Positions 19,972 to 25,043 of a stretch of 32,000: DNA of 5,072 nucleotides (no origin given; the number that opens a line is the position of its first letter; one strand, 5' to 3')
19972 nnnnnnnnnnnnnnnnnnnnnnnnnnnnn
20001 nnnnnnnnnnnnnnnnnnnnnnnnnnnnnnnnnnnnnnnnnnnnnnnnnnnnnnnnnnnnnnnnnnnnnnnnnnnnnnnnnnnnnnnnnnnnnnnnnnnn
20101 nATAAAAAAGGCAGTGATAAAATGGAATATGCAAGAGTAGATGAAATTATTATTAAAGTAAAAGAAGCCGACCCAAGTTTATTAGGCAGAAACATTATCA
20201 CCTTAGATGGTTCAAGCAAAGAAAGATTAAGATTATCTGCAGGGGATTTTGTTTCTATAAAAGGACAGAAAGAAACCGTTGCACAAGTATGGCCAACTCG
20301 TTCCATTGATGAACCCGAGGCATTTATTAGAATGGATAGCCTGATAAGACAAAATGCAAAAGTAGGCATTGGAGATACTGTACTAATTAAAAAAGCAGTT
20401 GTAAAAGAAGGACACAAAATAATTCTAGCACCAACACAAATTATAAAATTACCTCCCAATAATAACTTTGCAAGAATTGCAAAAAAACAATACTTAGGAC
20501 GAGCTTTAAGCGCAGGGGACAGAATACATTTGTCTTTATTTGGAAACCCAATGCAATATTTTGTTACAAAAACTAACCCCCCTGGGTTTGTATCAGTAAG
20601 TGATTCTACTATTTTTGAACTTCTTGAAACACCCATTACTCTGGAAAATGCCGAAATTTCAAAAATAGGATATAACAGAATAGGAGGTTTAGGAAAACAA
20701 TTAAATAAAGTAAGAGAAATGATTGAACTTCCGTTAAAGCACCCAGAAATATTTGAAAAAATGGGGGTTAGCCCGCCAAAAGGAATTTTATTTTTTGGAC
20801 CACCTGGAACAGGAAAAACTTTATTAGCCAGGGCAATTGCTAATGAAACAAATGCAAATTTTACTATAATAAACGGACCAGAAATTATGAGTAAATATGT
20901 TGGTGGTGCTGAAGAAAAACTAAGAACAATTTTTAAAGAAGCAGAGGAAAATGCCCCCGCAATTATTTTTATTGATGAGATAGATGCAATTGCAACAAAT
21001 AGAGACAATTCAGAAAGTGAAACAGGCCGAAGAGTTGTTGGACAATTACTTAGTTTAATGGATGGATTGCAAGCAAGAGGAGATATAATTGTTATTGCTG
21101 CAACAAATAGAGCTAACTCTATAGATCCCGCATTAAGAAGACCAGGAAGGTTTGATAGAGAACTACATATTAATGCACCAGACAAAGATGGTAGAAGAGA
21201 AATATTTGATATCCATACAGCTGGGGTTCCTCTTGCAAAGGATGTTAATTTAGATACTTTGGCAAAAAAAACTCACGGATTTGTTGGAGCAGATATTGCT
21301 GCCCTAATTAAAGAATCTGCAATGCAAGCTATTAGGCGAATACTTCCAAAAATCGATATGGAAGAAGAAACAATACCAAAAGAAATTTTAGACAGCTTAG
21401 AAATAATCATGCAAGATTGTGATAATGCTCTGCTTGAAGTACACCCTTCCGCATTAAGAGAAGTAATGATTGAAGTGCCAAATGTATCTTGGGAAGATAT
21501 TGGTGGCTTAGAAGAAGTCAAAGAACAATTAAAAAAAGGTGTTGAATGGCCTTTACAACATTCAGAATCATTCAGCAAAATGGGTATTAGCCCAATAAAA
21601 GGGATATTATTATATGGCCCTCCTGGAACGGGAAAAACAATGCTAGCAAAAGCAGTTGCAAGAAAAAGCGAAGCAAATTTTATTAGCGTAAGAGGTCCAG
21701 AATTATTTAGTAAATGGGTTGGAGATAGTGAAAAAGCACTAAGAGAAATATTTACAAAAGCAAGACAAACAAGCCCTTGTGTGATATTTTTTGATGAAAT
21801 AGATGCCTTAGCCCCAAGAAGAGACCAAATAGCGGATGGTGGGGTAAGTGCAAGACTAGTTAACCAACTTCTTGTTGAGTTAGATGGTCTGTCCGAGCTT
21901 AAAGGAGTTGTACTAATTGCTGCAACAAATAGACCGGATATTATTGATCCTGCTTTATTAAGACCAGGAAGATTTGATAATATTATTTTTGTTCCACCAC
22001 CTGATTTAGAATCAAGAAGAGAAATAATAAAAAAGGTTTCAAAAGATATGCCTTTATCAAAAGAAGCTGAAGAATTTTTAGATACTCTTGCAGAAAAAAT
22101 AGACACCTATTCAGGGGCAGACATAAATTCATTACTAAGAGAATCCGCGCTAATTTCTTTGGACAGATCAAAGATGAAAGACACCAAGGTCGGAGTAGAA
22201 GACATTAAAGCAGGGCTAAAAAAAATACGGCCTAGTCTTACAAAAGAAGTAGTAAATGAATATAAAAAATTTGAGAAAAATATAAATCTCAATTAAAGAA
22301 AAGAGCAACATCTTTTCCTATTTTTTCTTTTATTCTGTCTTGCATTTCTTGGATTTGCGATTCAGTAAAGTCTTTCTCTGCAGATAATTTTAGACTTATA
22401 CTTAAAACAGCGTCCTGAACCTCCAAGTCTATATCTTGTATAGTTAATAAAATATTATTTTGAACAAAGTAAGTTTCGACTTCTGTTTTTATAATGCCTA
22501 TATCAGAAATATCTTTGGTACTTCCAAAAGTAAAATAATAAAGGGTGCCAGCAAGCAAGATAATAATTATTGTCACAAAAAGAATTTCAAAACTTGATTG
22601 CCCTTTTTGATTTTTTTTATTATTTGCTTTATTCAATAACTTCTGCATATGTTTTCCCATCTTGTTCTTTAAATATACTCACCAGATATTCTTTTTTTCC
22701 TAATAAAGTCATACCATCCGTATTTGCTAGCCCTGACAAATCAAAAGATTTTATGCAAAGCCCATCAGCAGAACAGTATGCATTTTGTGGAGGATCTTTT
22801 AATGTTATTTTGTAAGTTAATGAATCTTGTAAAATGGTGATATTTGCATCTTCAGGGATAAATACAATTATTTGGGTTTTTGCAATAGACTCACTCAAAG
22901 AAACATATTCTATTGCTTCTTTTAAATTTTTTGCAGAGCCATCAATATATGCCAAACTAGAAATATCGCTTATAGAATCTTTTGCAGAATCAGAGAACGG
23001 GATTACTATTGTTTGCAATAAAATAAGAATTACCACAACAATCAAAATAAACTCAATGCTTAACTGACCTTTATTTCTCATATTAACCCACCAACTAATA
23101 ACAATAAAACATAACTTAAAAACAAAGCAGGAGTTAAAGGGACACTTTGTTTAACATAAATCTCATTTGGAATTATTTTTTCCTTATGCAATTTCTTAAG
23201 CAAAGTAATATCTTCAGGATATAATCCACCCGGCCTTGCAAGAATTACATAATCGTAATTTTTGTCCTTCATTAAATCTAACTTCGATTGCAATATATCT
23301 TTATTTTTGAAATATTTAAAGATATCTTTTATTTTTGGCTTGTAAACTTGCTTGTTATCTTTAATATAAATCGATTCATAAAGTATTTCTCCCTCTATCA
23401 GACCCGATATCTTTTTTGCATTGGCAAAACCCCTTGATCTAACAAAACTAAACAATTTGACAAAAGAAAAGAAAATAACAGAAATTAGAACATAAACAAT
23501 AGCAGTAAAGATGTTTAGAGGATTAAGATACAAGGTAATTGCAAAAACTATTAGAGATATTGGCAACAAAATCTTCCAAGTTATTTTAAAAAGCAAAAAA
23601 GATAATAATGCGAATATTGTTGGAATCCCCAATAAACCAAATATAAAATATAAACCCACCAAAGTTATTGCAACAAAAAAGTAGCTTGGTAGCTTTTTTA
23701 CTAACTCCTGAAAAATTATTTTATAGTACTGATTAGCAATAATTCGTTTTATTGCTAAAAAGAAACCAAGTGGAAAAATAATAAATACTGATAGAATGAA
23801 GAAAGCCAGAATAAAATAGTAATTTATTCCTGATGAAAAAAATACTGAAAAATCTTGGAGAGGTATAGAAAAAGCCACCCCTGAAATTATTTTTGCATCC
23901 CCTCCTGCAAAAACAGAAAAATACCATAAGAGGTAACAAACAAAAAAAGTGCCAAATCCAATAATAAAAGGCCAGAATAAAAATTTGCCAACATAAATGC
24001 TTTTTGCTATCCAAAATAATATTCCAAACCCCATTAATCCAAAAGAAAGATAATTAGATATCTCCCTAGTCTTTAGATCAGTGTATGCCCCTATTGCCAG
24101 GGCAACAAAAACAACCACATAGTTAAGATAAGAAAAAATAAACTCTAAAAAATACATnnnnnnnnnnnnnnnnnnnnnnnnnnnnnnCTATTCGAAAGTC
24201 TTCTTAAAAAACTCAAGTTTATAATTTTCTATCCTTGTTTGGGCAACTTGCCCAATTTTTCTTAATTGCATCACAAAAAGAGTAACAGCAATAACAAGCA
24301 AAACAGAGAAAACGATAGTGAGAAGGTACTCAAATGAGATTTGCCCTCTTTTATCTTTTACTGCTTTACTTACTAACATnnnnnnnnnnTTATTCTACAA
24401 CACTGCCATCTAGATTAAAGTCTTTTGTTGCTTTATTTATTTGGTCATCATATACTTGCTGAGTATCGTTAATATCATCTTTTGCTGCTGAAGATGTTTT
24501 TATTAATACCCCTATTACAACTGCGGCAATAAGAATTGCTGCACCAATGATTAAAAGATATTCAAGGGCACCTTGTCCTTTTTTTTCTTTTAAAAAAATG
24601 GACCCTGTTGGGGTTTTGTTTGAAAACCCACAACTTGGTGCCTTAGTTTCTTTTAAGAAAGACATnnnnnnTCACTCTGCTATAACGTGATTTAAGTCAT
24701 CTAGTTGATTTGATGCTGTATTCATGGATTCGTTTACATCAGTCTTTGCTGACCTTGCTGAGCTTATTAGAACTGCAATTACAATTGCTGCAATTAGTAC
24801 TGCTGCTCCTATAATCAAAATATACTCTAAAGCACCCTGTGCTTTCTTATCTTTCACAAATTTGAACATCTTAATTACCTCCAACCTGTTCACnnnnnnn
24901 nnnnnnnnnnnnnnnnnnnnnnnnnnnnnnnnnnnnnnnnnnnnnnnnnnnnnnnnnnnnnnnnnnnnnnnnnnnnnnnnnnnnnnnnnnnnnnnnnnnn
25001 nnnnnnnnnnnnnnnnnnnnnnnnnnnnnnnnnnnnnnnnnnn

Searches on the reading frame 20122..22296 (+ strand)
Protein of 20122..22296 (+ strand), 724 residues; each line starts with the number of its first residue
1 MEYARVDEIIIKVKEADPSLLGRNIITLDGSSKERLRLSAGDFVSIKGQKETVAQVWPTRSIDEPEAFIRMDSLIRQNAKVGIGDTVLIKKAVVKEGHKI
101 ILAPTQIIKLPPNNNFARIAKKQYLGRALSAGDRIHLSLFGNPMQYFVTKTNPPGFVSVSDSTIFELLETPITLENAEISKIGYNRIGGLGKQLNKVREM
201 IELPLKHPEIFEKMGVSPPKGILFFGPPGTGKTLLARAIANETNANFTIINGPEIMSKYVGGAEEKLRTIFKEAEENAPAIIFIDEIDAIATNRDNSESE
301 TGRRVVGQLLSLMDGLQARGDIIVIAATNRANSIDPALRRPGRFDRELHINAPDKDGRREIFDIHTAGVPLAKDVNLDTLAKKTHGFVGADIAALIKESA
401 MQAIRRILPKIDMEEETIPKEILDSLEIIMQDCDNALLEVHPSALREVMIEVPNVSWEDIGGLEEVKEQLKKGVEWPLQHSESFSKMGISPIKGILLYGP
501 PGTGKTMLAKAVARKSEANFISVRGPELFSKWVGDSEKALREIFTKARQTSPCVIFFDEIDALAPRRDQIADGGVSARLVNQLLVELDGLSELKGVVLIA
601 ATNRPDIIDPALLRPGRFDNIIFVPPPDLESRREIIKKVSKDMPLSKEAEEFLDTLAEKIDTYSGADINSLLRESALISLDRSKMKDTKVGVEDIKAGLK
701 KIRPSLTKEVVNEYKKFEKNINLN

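Call 66: list_cluster_members(proteins=[L008:3042-4826:-, L008:6377-7093:+, L010:11410-13188:-, L010:1672-3567:+, L012:6093-7841:+, L012:9824-11407:-, L014:4836-6626:-, L015:4385-6166:-, L015:9363-10892:+, window:20122-22296:+])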
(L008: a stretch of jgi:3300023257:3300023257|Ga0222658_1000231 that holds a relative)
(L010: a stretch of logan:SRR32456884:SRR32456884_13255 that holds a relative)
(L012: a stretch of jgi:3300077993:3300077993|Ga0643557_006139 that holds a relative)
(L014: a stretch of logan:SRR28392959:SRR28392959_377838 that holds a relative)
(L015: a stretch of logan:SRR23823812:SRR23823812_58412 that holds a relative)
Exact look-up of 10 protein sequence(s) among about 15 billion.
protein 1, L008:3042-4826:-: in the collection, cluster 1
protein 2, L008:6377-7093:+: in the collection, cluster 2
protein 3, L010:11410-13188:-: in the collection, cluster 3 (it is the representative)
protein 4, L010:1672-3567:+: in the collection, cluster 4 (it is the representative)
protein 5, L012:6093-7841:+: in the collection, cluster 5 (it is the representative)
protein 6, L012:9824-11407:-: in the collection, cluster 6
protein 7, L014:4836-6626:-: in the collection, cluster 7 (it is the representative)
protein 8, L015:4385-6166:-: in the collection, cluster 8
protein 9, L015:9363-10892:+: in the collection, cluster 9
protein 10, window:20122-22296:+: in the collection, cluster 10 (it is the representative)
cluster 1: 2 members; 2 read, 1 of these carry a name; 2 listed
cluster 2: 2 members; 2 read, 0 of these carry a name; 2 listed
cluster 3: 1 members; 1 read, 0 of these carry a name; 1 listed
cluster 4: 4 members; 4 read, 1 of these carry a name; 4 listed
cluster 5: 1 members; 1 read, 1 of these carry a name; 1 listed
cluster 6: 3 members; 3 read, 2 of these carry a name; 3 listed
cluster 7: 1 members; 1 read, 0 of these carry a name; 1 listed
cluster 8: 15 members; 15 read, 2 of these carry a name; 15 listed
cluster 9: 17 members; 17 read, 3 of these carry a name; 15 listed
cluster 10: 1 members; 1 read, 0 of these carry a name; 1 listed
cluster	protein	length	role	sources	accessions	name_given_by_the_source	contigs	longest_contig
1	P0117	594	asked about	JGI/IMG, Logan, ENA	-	-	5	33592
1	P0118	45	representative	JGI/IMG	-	NitT/TauT family transport system substrate-binding protein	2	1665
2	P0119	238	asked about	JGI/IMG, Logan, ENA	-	-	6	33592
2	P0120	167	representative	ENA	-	-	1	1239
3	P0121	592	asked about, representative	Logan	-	-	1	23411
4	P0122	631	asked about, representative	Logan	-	-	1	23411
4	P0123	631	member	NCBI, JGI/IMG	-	uncharacterized protein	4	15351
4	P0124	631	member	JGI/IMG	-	-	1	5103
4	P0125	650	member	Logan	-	-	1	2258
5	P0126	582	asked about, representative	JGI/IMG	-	ATP-binding cassette, sub-family E, member 1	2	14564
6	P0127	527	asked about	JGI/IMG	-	elongator complex protein 3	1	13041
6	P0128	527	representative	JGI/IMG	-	elongator complex protein 3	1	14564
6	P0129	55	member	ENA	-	-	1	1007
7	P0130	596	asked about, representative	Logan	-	-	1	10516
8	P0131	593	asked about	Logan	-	-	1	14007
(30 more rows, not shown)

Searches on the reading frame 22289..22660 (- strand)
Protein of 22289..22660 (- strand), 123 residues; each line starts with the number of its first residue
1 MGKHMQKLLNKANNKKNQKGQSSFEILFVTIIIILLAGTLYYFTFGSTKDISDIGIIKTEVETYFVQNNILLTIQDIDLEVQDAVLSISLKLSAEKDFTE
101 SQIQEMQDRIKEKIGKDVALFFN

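Call 5: search_protein_families(library=pfam, proteins=[window:22289-22660:-], max_evalue=1)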
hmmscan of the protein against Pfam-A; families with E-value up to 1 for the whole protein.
window:22289-22660:- (123 aa): 2 families
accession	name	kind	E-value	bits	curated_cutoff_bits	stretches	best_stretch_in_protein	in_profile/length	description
PF17280.7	DUF5345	-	0.084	13.5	27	0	94-122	17-45/77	Family of unknown function (DUF5345)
PF09451.16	ATG27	-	0.13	12.6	27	1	13-50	183-217/261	Autophagy-related protein 27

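Call 6: search_protein_families(library=ncbifam, proteins=[window:22289-22660:-], max_evalue=1)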
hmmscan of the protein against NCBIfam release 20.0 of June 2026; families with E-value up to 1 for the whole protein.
window:22289-22660:- (123 aa): 1 family
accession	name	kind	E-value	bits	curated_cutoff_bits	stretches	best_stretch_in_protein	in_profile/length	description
NF041382.1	Trx_VPGUxxT_one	exception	0.013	14.8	350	1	66-118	139-191/349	VPGUxxT family thioredoxin-like (seleno)protein, type 1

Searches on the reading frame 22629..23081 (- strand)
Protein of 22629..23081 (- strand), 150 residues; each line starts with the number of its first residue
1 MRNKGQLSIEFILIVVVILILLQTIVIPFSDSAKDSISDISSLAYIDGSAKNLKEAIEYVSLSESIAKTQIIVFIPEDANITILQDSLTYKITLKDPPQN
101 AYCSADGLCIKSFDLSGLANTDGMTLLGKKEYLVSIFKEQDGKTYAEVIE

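Call 5: search_protein_families(library=pfam, proteins=[window:22629-23081:-], max_evalue=1)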
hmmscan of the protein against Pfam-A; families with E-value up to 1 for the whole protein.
window:22629-23081:- (150 aa): 3 families
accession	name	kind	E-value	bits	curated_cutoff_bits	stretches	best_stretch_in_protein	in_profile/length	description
PF04021.17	Class_IIIsignal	-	0.0003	21.1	23.7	1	3-21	1-19/27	Class III signal peptide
PF16964.10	TadF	-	0.11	12.9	27.3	0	2-130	5-140/178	Putative tight adherence pilin protein F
PF11337.13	DUF3139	-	0.55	11.3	27.3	0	11-103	3-82/83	Protein of unknown function (DUF3139)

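Call 6: search_protein_families(library=ncbifam, proteins=[window:22629-23081:-], max_evalue=1)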
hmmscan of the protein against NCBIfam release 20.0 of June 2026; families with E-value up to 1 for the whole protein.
window:22629-23081:- (150 aa): 1 family
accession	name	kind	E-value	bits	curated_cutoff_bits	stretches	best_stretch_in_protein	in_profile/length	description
TIGR01710.1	typeII_sec_gspG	equivalog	0.13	12.2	88.85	1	12-62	8-54/134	type II secretion system major pseudopilin GspG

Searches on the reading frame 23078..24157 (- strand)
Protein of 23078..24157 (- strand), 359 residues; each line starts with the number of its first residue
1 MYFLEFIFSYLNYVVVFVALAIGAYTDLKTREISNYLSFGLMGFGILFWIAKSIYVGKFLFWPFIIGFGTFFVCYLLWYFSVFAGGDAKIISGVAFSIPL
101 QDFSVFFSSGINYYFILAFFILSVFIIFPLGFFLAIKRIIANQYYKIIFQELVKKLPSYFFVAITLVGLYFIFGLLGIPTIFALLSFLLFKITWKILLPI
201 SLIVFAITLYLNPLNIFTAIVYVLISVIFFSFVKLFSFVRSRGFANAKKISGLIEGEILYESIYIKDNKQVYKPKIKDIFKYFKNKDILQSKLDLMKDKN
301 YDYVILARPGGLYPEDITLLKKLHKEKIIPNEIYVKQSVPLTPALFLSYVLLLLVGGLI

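Call 19: search_protein_families(library=pfam, proteins=[window:23078-24157:-], max_evalue=0.001)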
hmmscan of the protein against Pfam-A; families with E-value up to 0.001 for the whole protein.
window:23078-24157:- (359 aa): 2 families
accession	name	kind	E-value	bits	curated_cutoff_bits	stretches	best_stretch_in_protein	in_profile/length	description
PF06819.16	Arc_PepC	-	4.6e-09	36.9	23.4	1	232-334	12-109/110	Archaeal Peptidase A24 C-terminal Domain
PF01478.23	Peptidase_A24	-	1.3e-08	35.6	26.5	1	15-125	2-97/104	Type IV leader peptidase family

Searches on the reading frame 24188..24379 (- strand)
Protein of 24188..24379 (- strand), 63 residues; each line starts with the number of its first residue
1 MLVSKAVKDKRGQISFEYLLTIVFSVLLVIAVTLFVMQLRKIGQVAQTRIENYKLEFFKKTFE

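Call 5: search_protein_families(library=pfam, proteins=[window:24188-24379:-], max_evalue=1)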
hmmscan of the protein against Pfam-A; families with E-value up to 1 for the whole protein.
window:24188-24379:- (63 aa): 2 families
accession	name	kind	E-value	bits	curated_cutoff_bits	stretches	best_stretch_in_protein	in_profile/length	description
PF04021.17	Class_IIIsignal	-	0.00074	19.8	23.7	1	10-37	1-27/27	Class III signal peptide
PF12955.13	Vps3844_C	-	0.14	12.8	27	1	11-45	62-96/104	Vacuolar sorting protein Vps3844, C-terminal domain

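Call 6: search_protein_families(library=ncbifam, proteins=[window:24188-24379:-], max_evalue=1)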
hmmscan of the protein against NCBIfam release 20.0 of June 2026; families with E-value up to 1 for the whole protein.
window:24188-24379:- (63 aa): 1 family
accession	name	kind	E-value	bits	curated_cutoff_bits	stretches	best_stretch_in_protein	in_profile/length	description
TIGR03068.1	srtB_sig_NPQTN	domain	0.075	12.8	24.5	1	20-36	13-30/33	NPQTN class sortase B protein-sorting domain-containing protein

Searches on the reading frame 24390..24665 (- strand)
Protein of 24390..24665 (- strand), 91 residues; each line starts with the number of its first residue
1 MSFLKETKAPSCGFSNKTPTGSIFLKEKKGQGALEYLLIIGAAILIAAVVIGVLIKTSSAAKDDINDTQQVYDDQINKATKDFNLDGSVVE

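Call 5: search_protein_families(library=pfam, proteins=[window:24390-24665:-], max_evalue=1)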
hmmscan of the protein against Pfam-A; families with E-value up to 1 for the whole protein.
window:24390-24665:- (91 aa): 4 families
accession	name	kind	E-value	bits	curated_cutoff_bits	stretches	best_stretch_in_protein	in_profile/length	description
PF04021.17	Class_IIIsignal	-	3.7e-08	33.5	23.7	1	28-53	1-26/27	Class III signal peptide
PF01917.21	Arch_flagellin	-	2.8e-05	25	29.5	1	30-90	1-58/162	Archaebacterial flagellin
PF04964.19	Flp_Fap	-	0.03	14.6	32.2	1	24-61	1-35/46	Flp/Fap pilin component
PF16982.10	Flp1_like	-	0.081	12.8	33.5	1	24-48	2-26/49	Putative Flagellin, Flp1-like, domain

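Call 6: search_protein_families(library=ncbifam, proteins=[window:24390-24665:-], max_evalue=1)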
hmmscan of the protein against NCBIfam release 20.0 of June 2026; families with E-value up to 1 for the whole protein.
window:24390-24665:- (91 aa): 3 families
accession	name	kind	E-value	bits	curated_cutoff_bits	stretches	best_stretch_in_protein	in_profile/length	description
NF006325.0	PRK08541.1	subfamily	0.0011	18.9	210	1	24-61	4-41/221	flagellin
NF052591.1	ArlG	equivalog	0.036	14.1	110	1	36-77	8-49/148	archaellum stator protein ArlG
TIGR01402.1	fliQ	equivalog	0.066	13.3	88.9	1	30-61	10-41/88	flagellar biosynthesis protein FliQ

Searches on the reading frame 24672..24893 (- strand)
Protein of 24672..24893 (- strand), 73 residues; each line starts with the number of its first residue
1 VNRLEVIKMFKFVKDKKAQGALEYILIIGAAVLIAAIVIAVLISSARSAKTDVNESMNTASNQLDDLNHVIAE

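Call 5: search_protein_families(library=pfam, proteins=[window:24672-24893:-], max_evalue=1)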
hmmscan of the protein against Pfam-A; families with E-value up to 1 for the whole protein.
window:24672-24893:- (73 aa): 9 families
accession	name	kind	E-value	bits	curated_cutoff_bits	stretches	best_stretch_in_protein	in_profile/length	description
PF04021.17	Class_IIIsignal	-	3.5e-08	33.6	23.7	1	16-41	1-26/27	Class III signal peptide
PF01917.21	Arch_flagellin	-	0.0013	19.6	29.5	1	22-65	5-48/162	Archaebacterial flagellin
PF06103.16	DUF948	-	0.01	16.5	37.2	1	26-69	4-47/89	Bacterial protein of unknown function (DUF948)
PF01313.24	Bac_export_3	-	0.011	16.1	25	1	18-55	6-42/74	Bacterial export proteins, family 3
PF16982.10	Flp1_like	-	0.04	13.8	33.5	1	11-37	1-27/49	Putative Flagellin, Flp1-like, domain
PF20153.4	DUF6535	-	0.049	13.9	23.9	1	17-65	18-64/177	Family of unknown function (DUF6535)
PF20084.4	TrbK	-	0.098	13.2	23.9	1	26-69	7-52/102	Conjugative transfer region protein TrbK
PF25184.1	YxzE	-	0.19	13.2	40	1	26-60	4-38/65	YxzE-like putative bacteriocin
PF04964.19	Flp_Fap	-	0.27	11.5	32.2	1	12-44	1-30/46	Flp/Fap pilin component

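Call 6: search_protein_families(library=ncbifam, proteins=[window:24672-24893:-], max_evalue=1)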
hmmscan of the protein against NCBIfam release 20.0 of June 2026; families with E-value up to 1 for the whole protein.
window:24672-24893:- (73 aa): 6 families
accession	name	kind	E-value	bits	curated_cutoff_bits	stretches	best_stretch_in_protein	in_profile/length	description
TIGR01402.1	fliQ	equivalog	0.018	15.2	88.9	1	18-56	10-47/88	flagellar biosynthesis protein FliQ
NF004322.0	PRK05715.1-4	equivalog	0.029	14.3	128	1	4-59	46-101/104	NADH-quinone oxidoreductase subunit NuoK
NF008370.0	PRK11169.1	equivalog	0.077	12.7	233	1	17-68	53-104/164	leucine-responsive transcriptional regulator Lrp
NF051431.1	Rv0361_Cterm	subfamily_domain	0.1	12.8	37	1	27-68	11-51/140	Rv0361 family membrane protein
TIGR04360.1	other_trbK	hypoth_equivalog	0.22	11.9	33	1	28-63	3-39/73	putative entry exclusion protein TrbK-alt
NF041738.1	GG_III-CTERM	domain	0.32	10.9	22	1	24-45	1-22/28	GGIII-like transmembrane region-containing protein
